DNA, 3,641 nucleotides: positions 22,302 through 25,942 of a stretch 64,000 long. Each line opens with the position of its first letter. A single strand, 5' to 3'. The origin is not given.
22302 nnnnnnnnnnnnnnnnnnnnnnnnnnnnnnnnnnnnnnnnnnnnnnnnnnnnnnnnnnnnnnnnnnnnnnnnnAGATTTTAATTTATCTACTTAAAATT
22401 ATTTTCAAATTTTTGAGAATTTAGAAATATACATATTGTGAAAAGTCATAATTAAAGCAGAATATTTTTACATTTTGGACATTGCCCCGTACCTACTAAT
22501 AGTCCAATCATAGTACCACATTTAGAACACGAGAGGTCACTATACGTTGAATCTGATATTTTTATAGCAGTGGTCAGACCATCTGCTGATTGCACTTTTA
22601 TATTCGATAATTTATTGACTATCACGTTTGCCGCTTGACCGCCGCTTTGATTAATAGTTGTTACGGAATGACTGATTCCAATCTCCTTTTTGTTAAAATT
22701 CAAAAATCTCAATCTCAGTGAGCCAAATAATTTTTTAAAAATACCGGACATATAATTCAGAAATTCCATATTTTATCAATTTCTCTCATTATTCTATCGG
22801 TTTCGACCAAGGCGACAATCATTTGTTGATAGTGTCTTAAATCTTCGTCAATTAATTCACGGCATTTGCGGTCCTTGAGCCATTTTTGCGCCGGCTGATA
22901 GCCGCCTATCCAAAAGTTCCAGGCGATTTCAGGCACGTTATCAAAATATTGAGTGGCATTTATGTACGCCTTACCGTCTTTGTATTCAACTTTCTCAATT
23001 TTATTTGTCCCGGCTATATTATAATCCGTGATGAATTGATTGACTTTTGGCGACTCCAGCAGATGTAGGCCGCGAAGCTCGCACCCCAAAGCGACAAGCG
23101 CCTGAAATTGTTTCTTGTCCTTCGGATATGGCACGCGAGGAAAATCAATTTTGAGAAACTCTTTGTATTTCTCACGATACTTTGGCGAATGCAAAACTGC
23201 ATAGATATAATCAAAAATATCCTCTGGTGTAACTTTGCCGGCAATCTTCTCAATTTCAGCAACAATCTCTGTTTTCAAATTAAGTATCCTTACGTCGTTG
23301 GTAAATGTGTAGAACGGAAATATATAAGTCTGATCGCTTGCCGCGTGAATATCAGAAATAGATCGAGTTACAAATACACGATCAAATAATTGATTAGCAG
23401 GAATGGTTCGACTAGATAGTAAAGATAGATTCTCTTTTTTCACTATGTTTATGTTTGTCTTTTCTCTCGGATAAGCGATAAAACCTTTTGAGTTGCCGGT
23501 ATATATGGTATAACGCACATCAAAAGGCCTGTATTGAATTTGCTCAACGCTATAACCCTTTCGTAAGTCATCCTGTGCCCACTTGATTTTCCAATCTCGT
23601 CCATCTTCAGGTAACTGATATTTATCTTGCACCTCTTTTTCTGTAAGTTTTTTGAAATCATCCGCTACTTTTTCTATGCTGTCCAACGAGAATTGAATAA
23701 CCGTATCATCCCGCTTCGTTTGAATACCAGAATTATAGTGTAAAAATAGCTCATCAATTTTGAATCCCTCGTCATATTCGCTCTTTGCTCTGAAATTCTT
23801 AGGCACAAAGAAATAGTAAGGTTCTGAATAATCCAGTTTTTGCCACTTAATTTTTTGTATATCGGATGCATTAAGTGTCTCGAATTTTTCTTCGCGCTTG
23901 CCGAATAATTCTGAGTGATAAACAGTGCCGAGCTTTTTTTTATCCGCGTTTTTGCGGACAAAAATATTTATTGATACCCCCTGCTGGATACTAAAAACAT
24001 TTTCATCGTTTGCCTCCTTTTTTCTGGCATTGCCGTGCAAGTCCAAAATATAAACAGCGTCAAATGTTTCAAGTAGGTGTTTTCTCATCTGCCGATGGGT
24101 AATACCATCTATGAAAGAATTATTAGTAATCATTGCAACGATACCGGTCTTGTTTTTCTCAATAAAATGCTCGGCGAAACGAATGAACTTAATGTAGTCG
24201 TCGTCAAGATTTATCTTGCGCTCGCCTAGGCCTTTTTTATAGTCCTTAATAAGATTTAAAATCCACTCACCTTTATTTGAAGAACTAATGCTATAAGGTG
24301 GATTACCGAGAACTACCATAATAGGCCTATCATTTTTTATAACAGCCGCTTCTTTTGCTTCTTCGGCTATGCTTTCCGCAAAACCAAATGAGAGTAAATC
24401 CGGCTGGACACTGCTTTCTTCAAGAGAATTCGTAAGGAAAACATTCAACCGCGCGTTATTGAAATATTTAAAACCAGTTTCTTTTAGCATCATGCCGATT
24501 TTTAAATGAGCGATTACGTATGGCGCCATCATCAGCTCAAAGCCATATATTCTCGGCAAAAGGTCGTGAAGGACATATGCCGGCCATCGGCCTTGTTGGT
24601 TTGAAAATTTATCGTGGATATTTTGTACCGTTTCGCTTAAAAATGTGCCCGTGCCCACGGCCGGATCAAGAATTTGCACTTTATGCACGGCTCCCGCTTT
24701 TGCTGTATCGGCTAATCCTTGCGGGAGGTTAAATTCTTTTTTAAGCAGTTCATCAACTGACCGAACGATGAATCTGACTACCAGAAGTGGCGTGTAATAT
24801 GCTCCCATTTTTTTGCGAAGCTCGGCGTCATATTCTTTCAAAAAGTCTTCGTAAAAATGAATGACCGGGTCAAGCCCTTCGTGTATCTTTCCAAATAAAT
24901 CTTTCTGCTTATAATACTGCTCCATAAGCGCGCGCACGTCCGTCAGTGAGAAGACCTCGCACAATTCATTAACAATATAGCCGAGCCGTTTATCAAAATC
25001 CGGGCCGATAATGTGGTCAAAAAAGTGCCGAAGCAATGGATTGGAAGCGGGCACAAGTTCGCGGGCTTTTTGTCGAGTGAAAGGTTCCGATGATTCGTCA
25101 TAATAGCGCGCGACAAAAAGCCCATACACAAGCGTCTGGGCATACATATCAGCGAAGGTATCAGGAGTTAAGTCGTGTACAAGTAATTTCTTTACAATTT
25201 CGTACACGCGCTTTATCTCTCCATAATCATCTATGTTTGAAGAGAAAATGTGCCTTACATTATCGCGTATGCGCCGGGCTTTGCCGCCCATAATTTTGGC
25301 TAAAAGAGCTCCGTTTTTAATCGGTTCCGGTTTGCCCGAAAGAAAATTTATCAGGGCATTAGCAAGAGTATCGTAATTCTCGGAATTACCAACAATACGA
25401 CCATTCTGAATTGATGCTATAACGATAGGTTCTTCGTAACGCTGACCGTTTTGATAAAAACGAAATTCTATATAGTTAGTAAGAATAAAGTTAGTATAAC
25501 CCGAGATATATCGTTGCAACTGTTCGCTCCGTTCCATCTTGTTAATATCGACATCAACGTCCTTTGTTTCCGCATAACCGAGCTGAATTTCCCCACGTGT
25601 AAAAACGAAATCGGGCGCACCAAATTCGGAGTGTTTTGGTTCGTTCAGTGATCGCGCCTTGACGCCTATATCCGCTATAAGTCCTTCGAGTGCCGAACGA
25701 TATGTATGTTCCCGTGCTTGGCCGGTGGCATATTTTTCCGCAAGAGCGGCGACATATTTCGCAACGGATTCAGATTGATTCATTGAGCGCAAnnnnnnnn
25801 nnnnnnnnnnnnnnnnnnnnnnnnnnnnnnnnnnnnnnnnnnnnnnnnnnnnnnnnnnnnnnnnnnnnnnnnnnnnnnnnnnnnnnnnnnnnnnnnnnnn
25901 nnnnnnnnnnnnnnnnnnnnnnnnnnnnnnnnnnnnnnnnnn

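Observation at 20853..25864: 5-kb restriction-modification operon bracketed exactly by perfect 25-bp inverted repeats (candidate mobile or invertible defence cassette)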

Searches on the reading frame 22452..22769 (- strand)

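Call 5: search_protein_families(library=pfam, proteins=[window:22452-22769:-], max_evalue=0.01)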
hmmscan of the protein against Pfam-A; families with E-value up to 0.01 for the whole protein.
window:22452-22769:- (105 aa): 1 family
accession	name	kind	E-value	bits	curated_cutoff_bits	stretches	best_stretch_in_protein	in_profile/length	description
PF03226.21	Yippee-Mis18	-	0.0011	19.5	26.6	1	30-90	12-70/108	Yippee zinc-binding/DNA-binding /Mis18, centromere assembly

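Call 47: search_protein_families(library=ncbifam, proteins=[window:22452-22769:-], max_evalue=0.01)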
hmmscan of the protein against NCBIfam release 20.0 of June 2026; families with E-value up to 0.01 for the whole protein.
window:22452-22769:- (105 aa): 0 families

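Call 48: search_protein_families(library=padloc, proteins=[window:22452-22769:-], max_evalue=0.01)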
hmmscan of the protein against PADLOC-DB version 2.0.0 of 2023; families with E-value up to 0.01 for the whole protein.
window:22452-22769:- (105 aa): 0 families

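Call 49: search_protein_families(library=phrogs, proteins=[window:22452-22769:-], max_evalue=0.01)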
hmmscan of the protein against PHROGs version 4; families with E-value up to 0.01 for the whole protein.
window:22452-22769:- (105 aa): 1 family
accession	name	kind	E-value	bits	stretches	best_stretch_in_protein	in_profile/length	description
phrog_9188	-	unknown function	0.0092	17.2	0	77-102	37-62/70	-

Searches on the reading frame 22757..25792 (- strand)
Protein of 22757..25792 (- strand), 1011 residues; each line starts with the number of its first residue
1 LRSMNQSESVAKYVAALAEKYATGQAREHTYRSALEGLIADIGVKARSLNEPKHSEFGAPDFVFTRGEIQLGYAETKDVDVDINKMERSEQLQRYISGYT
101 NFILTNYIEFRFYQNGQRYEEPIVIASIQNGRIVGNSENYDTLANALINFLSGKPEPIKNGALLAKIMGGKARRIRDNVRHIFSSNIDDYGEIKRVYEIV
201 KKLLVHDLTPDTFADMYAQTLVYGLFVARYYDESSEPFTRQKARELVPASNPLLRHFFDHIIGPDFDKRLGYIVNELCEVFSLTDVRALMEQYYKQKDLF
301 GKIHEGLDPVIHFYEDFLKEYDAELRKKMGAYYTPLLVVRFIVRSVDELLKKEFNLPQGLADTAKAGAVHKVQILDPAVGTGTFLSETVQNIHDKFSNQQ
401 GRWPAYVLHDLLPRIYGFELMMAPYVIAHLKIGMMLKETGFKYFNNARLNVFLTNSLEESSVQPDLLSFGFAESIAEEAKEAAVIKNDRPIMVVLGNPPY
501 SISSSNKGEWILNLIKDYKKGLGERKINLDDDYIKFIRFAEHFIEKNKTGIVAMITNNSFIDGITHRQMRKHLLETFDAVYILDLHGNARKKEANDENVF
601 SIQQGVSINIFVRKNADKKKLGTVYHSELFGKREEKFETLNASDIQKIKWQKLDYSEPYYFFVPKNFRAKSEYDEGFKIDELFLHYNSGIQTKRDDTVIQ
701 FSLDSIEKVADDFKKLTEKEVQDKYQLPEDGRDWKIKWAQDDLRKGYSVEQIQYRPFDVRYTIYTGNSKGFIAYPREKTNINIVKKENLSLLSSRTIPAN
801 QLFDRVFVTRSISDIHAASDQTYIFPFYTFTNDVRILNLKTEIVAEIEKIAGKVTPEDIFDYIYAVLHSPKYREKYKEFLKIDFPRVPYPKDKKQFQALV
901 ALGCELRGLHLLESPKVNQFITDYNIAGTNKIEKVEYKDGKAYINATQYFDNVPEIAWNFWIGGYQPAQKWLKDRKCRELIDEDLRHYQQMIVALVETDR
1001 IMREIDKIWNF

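Call 5: search_protein_families(library=pfam, proteins=[window:22757-25792:-], max_evalue=0.01)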
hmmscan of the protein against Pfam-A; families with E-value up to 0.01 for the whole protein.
window:22757-25792:- (1011 aa): 4 families
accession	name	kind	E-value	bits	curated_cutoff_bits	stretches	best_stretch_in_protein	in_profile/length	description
PF18135.7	Type_ISP_C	-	7.6e-79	265.7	25.9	1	681-1003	1-341/342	Type ISP C-terminal specificity domain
PF02384.22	N6_Mtase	-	3.6e-15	56.5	20.4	1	312-649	8-269/311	N-6 DNA Methylase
PF07669.17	Eco57I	-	1.7e-10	41.7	25.3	1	475-586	58-166/171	Eco57I restriction-modification methylase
PF20473.4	MmeI_Mtase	-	1.6e-06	28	27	1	369-575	18-217/259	MmeI, DNA-methyltransferase domain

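Call 9: find_encoding_contigs(protein=window:22757-25783:-, flank=10000, max_places=10)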
Protein window:22757-25783:- (1008 aa): 2 contigs read that carry it; 1 place shown.
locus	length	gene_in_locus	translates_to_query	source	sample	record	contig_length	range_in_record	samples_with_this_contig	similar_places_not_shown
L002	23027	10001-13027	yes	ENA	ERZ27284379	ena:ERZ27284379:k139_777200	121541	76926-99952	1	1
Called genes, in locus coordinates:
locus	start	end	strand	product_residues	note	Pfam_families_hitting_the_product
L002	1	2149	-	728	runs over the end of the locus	PF00912:Transgly, PF00905:Transpeptidase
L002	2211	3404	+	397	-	PF00579:tRNA-synt_1b, PF22421:SYY_C-terminal, PF01479:S4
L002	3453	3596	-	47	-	-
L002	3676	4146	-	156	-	PF02075:RuvC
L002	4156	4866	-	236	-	PF20772:TACO1_YebC_N, PF01709:Transcrip_reg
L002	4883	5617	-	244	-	-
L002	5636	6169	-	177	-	PF03703:bPH_2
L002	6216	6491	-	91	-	-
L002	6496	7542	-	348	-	PF05496:RuvB_N, PF06068:TIP49 (faint), PF00004:AAA, PF07728:AAA_5 (weak), PF17864:AAA_lid_4, PF05491:WHD_RuvB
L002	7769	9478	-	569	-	PF05157:MshEN (weak), PF00437:T2SSE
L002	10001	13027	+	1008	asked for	PF02384:N6_Mtase, PF20473:MmeI_Mtase (weak), PF07669:Eco57I, PF18135:Type_ISP_C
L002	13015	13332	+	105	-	-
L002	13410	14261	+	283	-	PF02498:Bro-N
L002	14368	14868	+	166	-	PF13412:HTH_24 (weak)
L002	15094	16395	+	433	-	PF08529:NusA_N, PF00575:S1 (weak), PF13184:KH_NusA_1st, PF26594:KH_NusA_2nd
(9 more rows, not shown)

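Call 17: find_homologous_proteins(query=window:22757-25783:-, max_evalue=1e-20)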
Query window:22757-25783:- (1008 aa): 7991 proteins with E <= 1e-20 among 8000 candidates; the best 120 are listed.
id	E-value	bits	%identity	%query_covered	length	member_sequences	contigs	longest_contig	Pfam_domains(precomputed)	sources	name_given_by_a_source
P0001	0.0e+0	2301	100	100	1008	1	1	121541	PF18135.8,PF02384.23,PF07669.18,PF20473.5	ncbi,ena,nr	ncbi:MAG: adenine-specific DNA methyltransferase [Parcubacteria group bacterium Licking1014_17]|nr:M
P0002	0.0e+0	1563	67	99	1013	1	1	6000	PF18135.8,PF02384.23,PF07669.18,PF20473.5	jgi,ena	-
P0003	0.0e+0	1553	67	99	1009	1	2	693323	PF18135.8,PF02384.23,PF07669.18,PF20473.5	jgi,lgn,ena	-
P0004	0.0e+0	1518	68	99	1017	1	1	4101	PF18135.8,PF02384.23,PF07669.18,PF20473.5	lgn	-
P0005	0.0e+0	1515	69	97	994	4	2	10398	PF18135.8,PF02384.23,PF07669.18,PF20473.5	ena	-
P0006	0.0e+0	1512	67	99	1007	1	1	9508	PF18135.8,PF02384.23,PF07669.18,PF20473.5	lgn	-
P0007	0.0e+0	1511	66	99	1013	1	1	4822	PF18135.8,PF02384.23,PF07669.18,PF20473.5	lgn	-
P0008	0.0e+0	1500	68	97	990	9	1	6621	PF18135.8,PF02384.23,PF07669.18,PF20473.5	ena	-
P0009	0.0e+0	1489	66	99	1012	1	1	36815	PF18135.8,PF02384.23,PF07669.18,PF20473.5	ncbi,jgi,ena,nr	ncbi:N-6 DNA methylase [Patescibacteria group bacterium]|nr:N-6 DNA methylase [Patescibacteria group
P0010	0.0e+0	1486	67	99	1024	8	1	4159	PF18135.8,PF02384.23,PF07669.18,PF20473.5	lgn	-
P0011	0.0e+0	1483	66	99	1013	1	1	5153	PF18135.8,PF02384.23,PF07669.18,PF20473.5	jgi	-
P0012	0.0e+0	1480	64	99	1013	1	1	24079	PF18135.8,PF02384.23,PF07669.18,PF20473.5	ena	-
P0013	0.0e+0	1472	66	99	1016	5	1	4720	PF18135.8,PF02384.23,PF07669.18,PF20473.5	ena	-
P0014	0.0e+0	1461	63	99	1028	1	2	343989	PF18135.8,PF02384.23,PF07669.18,PF20473.5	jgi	jgi:hypothetical protein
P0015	0.0e+0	1458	63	99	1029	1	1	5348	PF18135.8,PF02384.23,PF07669.18,PF20473.5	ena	-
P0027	0.0e+0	1436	65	99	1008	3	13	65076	PF18135.8,PF02384.23,PF07669.18,PF20473.5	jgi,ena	-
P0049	0.0e+0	1385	61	100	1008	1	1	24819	PF18135.8,PF02384.23,PF07669.18,PF20473.5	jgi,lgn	jgi:predicted helicase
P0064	0.0e+0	1370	61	99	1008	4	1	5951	PF18135.8,PF02384.23,PF07669.18,PF20473.5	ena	-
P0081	0.0e+0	1353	61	100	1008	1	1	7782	PF18135.8,PF02384.23,PF07669.18,PF20473.5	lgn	-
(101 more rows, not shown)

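Call 19: find_encoding_contigs(protein=P0003, flank=8000, max_places=3)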
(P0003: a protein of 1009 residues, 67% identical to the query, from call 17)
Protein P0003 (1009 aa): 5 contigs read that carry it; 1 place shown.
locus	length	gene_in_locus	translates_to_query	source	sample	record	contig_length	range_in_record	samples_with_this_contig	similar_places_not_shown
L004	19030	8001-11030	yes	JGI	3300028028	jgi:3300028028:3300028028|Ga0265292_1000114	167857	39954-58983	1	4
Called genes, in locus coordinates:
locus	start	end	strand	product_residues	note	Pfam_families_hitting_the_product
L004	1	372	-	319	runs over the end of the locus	-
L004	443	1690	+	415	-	PF01702:TGT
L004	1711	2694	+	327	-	PF01820:Dala_Dala_lig_N, PF07478:Dala_Dala_lig_C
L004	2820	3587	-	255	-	-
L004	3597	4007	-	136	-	PF00293:NUDIX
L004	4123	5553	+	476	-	PF03060:NMO (faint)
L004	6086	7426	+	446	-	PF00082:Peptidase_S8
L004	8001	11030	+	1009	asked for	PF02384:N6_Mtase, PF20473:MmeI_Mtase, PF07669:Eco57I, PF18135:Type_ISP_C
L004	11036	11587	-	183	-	-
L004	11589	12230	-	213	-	-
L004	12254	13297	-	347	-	PF01972:SDH_protease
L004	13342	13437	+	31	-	-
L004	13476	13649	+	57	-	-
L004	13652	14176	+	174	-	-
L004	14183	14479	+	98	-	PF06163:DUF977 (weak), PF13412:HTH_24 (weak), PF08220:HTH_DeoR (weak)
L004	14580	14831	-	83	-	PF02201:SWIB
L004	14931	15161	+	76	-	-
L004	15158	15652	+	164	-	-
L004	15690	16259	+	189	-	PF04542:Sigma70_r2, PF08281:Sigma70_r4_2, PF04545:Sigma70_r4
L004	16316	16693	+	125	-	-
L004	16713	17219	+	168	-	-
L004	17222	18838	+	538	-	PF00364:Biotin_lipoyl (faint), PF25919:BSH_CusB (faint), PF25997:BSH_YhbJ (faint), PF25917:BSH_RND, PF25973:BSH_CzcB, PF25954:Beta-barrel_RND_2 (weak), PF25990:Beta-barrel_YknX, PF25975:CzcB_C (weak), +1 more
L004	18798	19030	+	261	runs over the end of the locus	PF00005:ABC_tran, PF02463:SMC_N (faint), PF13304:AAA_21 (faint)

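Call 20: find_encoding_contigs(protein=P0009, flank=8000, max_places=3)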
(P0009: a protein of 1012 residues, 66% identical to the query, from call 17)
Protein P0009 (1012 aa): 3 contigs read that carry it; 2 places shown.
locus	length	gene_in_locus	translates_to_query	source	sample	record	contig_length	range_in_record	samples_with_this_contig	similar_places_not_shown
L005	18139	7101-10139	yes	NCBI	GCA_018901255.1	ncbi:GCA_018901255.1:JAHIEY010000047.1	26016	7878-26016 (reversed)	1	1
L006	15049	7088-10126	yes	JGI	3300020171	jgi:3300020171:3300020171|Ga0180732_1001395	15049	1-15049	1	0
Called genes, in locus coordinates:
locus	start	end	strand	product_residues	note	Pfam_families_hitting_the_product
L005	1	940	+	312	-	PF21110:GlxA (weak)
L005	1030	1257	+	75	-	PF01176:eIF-1a, PF16745:RsgA_N (faint)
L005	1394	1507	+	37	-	PF00444:Ribosomal_L36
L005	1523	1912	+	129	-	PF00416:Ribosomal_S13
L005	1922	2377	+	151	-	PF00411:Ribosomal_S11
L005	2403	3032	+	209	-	PF00163:Ribosomal_S4, PF01479:S4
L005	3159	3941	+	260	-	PF01193:RNA_pol_L, PF01000:RNA_pol_A_bac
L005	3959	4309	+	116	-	PF01196:Ribosomal_L17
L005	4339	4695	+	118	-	PF00572:Ribosomal_L13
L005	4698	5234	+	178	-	PF00380:Ribosomal_S9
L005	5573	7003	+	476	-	PF13173:AAA_14, PF13635:DUF4143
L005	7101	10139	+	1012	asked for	PF02384:N6_Mtase, PF20473:MmeI_Mtase, PF07669:Eco57I, PF18135:Type_ISP_C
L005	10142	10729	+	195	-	-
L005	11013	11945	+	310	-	PF01381:HTH_3 (weak), PF02661:Fic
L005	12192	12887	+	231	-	PF12705:PDDEXK_1 (weak)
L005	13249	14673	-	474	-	-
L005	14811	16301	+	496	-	PF00275:EPSP_synthase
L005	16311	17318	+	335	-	PF00022:Actin, PF06723:MreB_Mbl, PF00012:HSP70, PF14450:FtsA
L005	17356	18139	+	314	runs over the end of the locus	PF13177:DNA_pol3_delta2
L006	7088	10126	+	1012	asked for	PF02384:N6_Mtase, PF20473:MmeI_Mtase, PF07669:Eco57I, PF18135:Type_ISP_C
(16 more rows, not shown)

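Call 21: find_encoding_contigs(protein=P0005, flank=8000, max_places=3)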
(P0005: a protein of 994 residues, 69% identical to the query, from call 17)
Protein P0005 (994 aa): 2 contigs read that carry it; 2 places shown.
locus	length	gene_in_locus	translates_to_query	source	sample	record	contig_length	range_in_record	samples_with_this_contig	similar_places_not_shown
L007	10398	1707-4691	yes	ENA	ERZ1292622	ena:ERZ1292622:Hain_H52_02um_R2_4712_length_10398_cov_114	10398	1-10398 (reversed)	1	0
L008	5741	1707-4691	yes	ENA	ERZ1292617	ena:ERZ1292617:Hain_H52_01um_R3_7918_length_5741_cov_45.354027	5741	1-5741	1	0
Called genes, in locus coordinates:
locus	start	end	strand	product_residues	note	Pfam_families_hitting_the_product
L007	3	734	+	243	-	?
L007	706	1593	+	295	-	-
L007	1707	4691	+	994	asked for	PF02384:N6_Mtase, PF20473:MmeI_Mtase, PF07669:Eco57I, PF18135:Type_ISP_C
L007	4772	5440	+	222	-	PF12686:DUF3800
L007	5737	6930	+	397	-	PF00082:Peptidase_S8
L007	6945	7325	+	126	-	-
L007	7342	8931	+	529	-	PF05362:Lon_C (weak), PF13541:ChlI, PF01078:Mg_chelatase, PF07728:AAA_5, PF00493:MCM (weak), PF13335:Mg_chelatase_C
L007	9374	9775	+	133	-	PF12844:HTH_19 (weak), PF01381:HTH_3, PF13560:HTH_31 (weak)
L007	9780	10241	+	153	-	PF22091:DUF6941 (weak)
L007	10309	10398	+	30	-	?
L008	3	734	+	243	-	?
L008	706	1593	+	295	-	-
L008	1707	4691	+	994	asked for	PF02384:N6_Mtase, PF20473:MmeI_Mtase, PF07669:Eco57I, PF18135:Type_ISP_C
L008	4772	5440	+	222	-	PF12686:DUF3800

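Call 47: search_protein_families(library=ncbifam, proteins=[window:22757-25783:-], max_evalue=0.01)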
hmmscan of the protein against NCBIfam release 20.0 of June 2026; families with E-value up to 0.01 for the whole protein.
window:22757-25783:- (1008 aa): 3 families
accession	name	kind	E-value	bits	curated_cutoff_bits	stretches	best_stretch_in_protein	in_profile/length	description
NF033451.1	BREX_2_MTaseX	equivalog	9.8e-07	26.9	400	1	283-574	149-438/1185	BREX-2 system adenine-specific DNA-methyltransferase PglX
NF033455.1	BREX_6_MTaseX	exception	2.6e-05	21.9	900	0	489-617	556-667/1319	BREX-6 system adenine-specific DNA-methyltransferase PglX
NF047738.1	antiphage_MADS2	equivalog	3.9e-05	22.1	720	1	322-498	306-453/654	methylation-associated defense system DNA methyltransferase MAD2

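Call 48: search_protein_families(library=padloc, proteins=[window:22757-25783:-], max_evalue=0.01)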
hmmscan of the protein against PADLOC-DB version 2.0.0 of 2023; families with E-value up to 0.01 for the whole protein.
window:22757-25783:- (1008 aa): 16 families
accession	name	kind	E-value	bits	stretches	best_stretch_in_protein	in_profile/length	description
PDLC03610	REase_MTase_IIG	-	1.8e-275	915.1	2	510-1005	546-1075/1096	Type IIG restriction enzyme-methyltransferase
PDLC03631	REase_MTase_IIG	-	6.4e-109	363.4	1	16-973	17-987/1086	Type IIG restriction enzyme-methyltransferase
PDLC03051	REase_MTase_I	-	2.4e-48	162.2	1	307-971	845-1537/1591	Type I restriction enzyme-methyltransferase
PDLC03597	REase_MTase_IIG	-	1.3e-47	160.1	1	307-908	861-1505/1646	Type IIG restriction enzyme-methyltransferase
PDLC03621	REase_MTase_IIG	-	1.6e-41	140.3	1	310-979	287-967/1024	Type IIG restriction enzyme-methyltransferase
PDLC04134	mad2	-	9e-15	52.4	1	55-595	40-438/492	mads_2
PDLC03338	MTase_II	-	1.1e-07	29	1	319-577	122-324/604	Type II methyltransferase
PDLC02529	PglX|PglXI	-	1.2e-07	27.8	1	313-574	186-437/1189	PglX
PDLC03021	MTase_I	-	3.8e-07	27.3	1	309-427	148-243/491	Type I methyltransferase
PDLC03313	MTase_II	-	3.9e-07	27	1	366-585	47-235/563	Type II methyltransferase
PDLC03025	MTase_I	-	1.3e-06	25.5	1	307-428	144-238/569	Type I methyltransferase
PDLC03227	MTase_II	-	1.7e-06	25.3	1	479-634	124-266/494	Type II methyltransferase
PDLC03226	MTase_II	-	5.4e-06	23.3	0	481-583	122-216/579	Type II methyltransferase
PDLC02523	PglX|PglXI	-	6.3e-06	22.2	1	455-610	530-667/1428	PglX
PDLC03026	MTase_I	-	0.00061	17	0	308-395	124-191/487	Type I methyltransferase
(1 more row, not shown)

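Call 49: search_protein_families(library=phrogs, proteins=[window:22757-25783:-], max_evalue=0.01)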
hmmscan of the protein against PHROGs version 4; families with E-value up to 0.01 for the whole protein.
window:22757-25783:- (1008 aa): 2 families
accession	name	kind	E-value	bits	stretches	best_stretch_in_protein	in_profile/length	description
phrog_2713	-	unknown function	6.4e-09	36.3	1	310-645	175-434/520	-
phrog_4840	-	unknown function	2.9e-06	27.7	1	851-908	92-149/279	-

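Call 64: search_protein_families(library=pfam, proteins=[L004:14183-14479:+], max_evalue=0.01)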
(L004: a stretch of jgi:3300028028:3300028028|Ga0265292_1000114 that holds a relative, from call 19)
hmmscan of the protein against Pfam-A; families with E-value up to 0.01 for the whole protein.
L004:14183-14479:+ (98 aa): 7 families
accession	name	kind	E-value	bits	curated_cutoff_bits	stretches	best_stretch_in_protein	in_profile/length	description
PF13412.12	HTH_24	-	9e-07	28.8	21.9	1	39-83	3-47/48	Winged helix-turn-helix DNA-binding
PF06163.17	DUF977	-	2.6e-06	28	22.1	1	36-94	9-65/134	Bacterial protein of unknown function (DUF977)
PF08220.18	HTH_DeoR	-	1.7e-05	24.9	21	1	42-86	3-47/57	DeoR-like helix-turn-helix domain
PF04703.18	FaeA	-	5.9e-05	23.7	20.7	1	41-85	2-47/62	FaeA-like protein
PF22168.2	DIP2311-like_C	-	0.00031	21.4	27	1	38-87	4-53/63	Transcriptional regulator DIP2311-like, C-terminal domain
PF06267.17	DUF1028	-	0.005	17.1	26.2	1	13-85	22-93/193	Family of unknown function (DUF1028)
PF25213.1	HVO_A0261_N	-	0.0067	16.7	35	1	38-86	10-57/86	HVO_A0261 N-terminal domain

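Call 70: search_solved_structures(query=window:22757-25783:-, max_evalue=0.001)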
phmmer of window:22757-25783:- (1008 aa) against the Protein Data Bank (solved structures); distinct sequences matched with E-value up to 0.001: 3.
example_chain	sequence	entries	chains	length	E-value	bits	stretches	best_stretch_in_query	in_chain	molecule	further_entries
7lo5_A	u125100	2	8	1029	9.3e-50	172.6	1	309-908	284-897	Site-specific DNA-methyltransferase (adenine-specific)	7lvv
4xqk_A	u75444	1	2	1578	5.3e-39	137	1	299-970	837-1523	LlaBIII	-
5ffj_A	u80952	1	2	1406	4.4e-33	117.4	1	299-972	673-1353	Endonuclease and methylase LlaGI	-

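Call 100: search_protein_families(library=pfam, proteins=[L004:11036-11587:-, L004:11589-12230:-, L004:13652-14176:+], max_evalue=0.01)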
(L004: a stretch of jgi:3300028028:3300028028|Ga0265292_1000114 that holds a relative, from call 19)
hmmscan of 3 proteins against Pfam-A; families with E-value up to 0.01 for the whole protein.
L004:11036-11587:- (183 aa): 0 families

L004:11589-12230:- (213 aa): 0 families

L004:13652-14176:+ (174 aa): 0 families
